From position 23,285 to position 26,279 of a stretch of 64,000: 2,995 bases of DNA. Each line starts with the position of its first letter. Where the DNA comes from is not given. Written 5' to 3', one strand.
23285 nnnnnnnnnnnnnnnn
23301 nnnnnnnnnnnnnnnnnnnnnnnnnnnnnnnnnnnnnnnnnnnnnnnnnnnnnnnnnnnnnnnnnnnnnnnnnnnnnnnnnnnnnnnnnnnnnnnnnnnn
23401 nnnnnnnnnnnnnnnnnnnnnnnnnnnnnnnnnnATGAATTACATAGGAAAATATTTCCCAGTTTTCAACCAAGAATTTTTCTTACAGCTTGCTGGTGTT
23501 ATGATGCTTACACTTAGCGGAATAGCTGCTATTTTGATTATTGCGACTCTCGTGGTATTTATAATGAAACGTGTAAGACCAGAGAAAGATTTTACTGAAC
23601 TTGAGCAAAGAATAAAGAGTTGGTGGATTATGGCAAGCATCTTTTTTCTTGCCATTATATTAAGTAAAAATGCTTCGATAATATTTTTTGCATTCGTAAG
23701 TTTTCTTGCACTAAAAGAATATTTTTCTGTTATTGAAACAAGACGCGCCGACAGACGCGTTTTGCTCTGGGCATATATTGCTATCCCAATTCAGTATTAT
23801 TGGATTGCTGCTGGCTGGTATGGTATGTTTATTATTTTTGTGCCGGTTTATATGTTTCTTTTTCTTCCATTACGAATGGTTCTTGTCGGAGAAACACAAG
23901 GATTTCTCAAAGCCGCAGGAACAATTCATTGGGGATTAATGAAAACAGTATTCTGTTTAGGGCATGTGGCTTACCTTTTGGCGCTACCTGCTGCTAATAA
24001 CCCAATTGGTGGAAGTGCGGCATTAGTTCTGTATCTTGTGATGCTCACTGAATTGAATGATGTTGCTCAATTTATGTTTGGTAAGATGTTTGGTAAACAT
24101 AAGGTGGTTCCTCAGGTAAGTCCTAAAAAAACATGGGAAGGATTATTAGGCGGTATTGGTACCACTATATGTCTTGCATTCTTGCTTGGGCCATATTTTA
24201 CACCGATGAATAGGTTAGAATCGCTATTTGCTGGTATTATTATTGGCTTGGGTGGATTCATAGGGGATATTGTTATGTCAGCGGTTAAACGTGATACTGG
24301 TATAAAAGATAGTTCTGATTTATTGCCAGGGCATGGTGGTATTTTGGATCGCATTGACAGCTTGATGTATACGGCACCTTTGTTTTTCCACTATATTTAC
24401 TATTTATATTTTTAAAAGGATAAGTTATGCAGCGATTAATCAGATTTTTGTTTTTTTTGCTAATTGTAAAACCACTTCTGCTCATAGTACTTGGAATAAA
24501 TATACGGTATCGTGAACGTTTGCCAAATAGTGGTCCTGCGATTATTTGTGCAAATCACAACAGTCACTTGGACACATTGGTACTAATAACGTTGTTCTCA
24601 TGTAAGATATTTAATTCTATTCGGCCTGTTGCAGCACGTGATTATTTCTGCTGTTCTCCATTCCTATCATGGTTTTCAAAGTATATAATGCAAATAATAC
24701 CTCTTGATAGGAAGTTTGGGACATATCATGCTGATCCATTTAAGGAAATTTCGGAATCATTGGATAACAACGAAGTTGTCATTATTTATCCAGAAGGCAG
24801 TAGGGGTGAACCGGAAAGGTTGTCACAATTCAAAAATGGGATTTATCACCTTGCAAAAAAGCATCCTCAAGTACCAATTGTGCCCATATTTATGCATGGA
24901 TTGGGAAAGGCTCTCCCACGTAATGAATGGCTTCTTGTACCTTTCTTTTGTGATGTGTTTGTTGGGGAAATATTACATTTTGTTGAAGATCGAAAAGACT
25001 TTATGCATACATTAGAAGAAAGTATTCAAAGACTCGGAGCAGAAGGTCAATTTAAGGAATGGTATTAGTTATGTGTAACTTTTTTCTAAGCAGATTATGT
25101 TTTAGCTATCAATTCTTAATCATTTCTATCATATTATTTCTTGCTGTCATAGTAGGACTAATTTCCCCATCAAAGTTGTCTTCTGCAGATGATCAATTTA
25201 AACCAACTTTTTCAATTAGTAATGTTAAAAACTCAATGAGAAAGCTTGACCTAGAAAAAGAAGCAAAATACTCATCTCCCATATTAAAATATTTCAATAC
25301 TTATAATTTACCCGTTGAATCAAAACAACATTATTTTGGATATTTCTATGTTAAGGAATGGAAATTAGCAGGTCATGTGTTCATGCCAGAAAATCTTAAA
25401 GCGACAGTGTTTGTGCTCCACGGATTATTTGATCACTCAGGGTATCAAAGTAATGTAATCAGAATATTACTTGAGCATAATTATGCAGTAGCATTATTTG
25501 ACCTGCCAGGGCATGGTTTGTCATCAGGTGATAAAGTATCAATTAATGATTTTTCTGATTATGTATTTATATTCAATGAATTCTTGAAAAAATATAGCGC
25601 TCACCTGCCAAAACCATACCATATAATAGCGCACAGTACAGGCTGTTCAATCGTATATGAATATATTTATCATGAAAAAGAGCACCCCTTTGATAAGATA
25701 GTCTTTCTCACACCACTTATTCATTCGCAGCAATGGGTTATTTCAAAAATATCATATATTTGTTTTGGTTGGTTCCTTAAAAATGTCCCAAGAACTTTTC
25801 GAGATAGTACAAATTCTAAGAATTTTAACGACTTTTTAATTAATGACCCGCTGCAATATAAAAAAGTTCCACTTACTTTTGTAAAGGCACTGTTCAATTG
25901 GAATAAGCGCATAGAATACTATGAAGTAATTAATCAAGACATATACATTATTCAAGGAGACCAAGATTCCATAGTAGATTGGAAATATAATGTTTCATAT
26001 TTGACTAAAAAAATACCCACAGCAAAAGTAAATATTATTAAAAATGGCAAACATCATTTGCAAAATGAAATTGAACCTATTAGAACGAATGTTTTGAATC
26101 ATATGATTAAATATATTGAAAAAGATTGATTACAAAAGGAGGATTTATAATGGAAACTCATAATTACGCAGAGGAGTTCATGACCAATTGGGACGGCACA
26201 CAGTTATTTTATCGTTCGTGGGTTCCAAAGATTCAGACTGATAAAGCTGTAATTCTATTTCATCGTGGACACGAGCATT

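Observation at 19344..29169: Eight-gene, translationally coupled operon dedicated to glycerophospholipid synthesis and remodelling; candidate pathway for an undescribed specialised membrane lipid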

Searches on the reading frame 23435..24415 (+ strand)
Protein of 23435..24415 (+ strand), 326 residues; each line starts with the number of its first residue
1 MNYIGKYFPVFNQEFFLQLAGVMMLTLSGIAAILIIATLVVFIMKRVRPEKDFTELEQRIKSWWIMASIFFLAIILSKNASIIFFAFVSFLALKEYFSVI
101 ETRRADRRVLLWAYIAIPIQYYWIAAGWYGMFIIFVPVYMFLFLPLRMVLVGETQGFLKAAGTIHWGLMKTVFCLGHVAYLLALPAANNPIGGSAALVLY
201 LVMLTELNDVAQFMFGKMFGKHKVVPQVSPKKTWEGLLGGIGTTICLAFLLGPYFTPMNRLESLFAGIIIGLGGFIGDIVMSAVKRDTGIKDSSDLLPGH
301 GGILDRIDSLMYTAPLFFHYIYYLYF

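Call 4: search_protein_families(library=pfam, proteins=[window:23435-24415:+], max_evalue=0.01)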
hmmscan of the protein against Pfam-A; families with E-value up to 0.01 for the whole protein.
window:23435-24415:+ (326 aa): 1 family
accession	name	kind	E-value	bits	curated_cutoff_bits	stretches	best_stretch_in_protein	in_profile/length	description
PF01148.25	CTP_transf_1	-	1e-68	232.5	24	1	58-323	2-263/264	Cytidylyltransferase family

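Call 5: search_protein_families(library=ncbifam, proteins=[window:23435-24415:+], max_evalue=0.01)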
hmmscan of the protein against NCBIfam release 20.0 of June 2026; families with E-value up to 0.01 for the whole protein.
window:23435-24415:+ (326 aa): 2 families
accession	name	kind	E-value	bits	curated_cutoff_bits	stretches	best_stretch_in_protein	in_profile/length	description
NF008635.0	PRK11624.1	equivalog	5.3e-33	114.6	385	1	135-321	97-278/285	phosphatidate cytidylyltransferase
NF003114.0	PRK04032.1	equivalog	3.3e-05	23.8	148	1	231-294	49-114/172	CDP-2,3-bis-(O-geranylgeranyl)-sn-glycerol synthase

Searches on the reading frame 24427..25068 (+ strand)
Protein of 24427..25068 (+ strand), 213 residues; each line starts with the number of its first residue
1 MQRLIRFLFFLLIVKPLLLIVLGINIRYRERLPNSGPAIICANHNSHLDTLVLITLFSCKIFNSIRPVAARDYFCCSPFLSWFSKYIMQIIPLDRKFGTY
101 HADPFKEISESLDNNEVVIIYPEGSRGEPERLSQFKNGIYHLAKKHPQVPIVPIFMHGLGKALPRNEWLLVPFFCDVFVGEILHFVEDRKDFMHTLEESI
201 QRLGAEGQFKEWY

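Call 4: search_protein_families(library=pfam, proteins=[window:24427-25068:+], max_evalue=0.01)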
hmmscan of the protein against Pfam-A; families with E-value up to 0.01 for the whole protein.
window:24427-25068:+ (213 aa): 1 family
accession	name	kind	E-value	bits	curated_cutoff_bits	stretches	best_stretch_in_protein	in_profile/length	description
PF01553.26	Acyltransferase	-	2.4e-24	86.1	23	1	24-156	2-131/132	Acyltransferase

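Call 5: search_protein_families(library=ncbifam, proteins=[window:24427-25068:+], max_evalue=0.01)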
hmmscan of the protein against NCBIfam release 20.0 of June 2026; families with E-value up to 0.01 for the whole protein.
window:24427-25068:+ (213 aa): 7 families
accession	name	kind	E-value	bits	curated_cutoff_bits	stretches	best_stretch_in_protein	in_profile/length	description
NF006386.0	PRK08633.1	equivalog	1.1e-19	69.7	1221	1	8-159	413-554/1147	acyl-[ACP]--phospholipid O-acyltransferase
TIGR00530.1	AGP_acyltrn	subfamily_domain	5.7e-18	64.9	102.95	1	24-155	4-128/130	1-acylglycerol-3-phosphate O-acyltransferase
NF052615.1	orn_lipid_OlsF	equivalog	1.9e-10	40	620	1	25-158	69-198/570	bifunctional ornithine lipid synthase OlsF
NF052553.1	LyOrLpactfOlsABRUA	equivalog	2.9e-08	33.2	300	1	18-143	47-164/263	lyso-ornithine lipid O-acyltransferase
NF005291.0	PRK06814.1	equivalog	5.5e-06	24.6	1349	1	14-159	431-566/1140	acyl-[ACP]--phospholipid O-acyltransferase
NF052552.1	LyOrLpactfOlsARHOCB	equivalog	0.00091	18.3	300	1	14-140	65-181/271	lyso-ornithine lipid O-acyltransferase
NF011593.0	PRK15018.1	equivalog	0.0036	17.1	501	1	23-156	52-179/245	1-acylglycerol-3-phosphate O-acyltransferase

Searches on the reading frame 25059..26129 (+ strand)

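Call 4: search_protein_families(library=pfam, proteins=[window:25059-26129:+], max_evalue=0.01)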
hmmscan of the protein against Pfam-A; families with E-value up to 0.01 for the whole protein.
window:25059-26129:+ (356 aa): 4 families
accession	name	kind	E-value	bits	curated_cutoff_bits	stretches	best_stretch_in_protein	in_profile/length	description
PF12146.15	Hydrolase_4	-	2.5e-26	92.9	27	1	113-338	3-238/239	Serine aminopeptidase, S33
PF00561.26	Abhydrolase_1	-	7.7e-18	65.5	25.8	2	116-221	2-103/245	alpha/beta hydrolase fold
PF12697.13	Abhydrolase_6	-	3e-09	38.3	26.3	1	117-227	1-94/217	Alpha/beta hydrolase family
PF10230.15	LIDHydrolase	-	0.0066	16.6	27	0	140-223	31-122/262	Lipid-droplet associated hydrolase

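Call 5: search_protein_families(library=ncbifam, proteins=[window:25059-26129:+], max_evalue=0.01)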
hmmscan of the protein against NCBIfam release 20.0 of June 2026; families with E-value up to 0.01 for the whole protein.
window:25059-26129:+ (356 aa): 11 families
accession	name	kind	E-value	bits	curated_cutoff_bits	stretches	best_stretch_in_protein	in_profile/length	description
NF052543.1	PhlpBipLPA4030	equivalog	1.8e-72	244.2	450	1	50-350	4-308/312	phospholipase BipL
NF050089.1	i_nPHAscl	equivalog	9.3e-07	28.2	300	1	114-217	18-115/288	intracellular short-chain-length polyhydroxyalkanoate depolymerase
NF011457.0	PRK14875.1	equivalog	1.4e-06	27.5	307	1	112-202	130-215/372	acetoin dehydrogenase dihydrolipoyllysine-residue acetyltransferase subunit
TIGR03695.1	menH_SHCHC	equivalog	5.5e-06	26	208.55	1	115-214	3-99/252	2-succinyl-6-hydroxy-2,4-cyclohexadiene-1-carboxylate synthase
NF008340.0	PRK11126.1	equivalog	1.7e-05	24.2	261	1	112-210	12-103/255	2-succinyl-6-hydroxy-2,4-cyclohexadiene-1-carboxylate synthase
NF008019.0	PRK10749.1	equivalog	0.00013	21.1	362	1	132-221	72-166/335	lysophospholipase L2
TIGR03056.1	bchO_mg_che_rel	equivalog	0.0011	18.1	172.55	0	116-201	30-111/278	alpha/beta fold hydrolase BchO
NF004514.1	PRK05855.1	equivalog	0.0012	17.4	455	1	113-207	21-113/578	SDR family oxidoreductase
NF052614.1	AB_fold_OlsI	equivalog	0.0021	17.6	385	0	172-219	78-122/272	ornithine lipid biosynthesis O-acyltransferase OlsI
TIGR02240.1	PHA_depoly_arom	equivalog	0.0033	16.8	250.6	0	284-343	199-257/276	poly(3-hydroxyalkanoate) depolymerase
NF051488.1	bifunc_PcaDC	exception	0.0054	15.9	390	0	138-170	35-69/375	bifunctional 3-oxoadipate enol-lactonase/4-carboxymuconolactone decarboxylase PcaDC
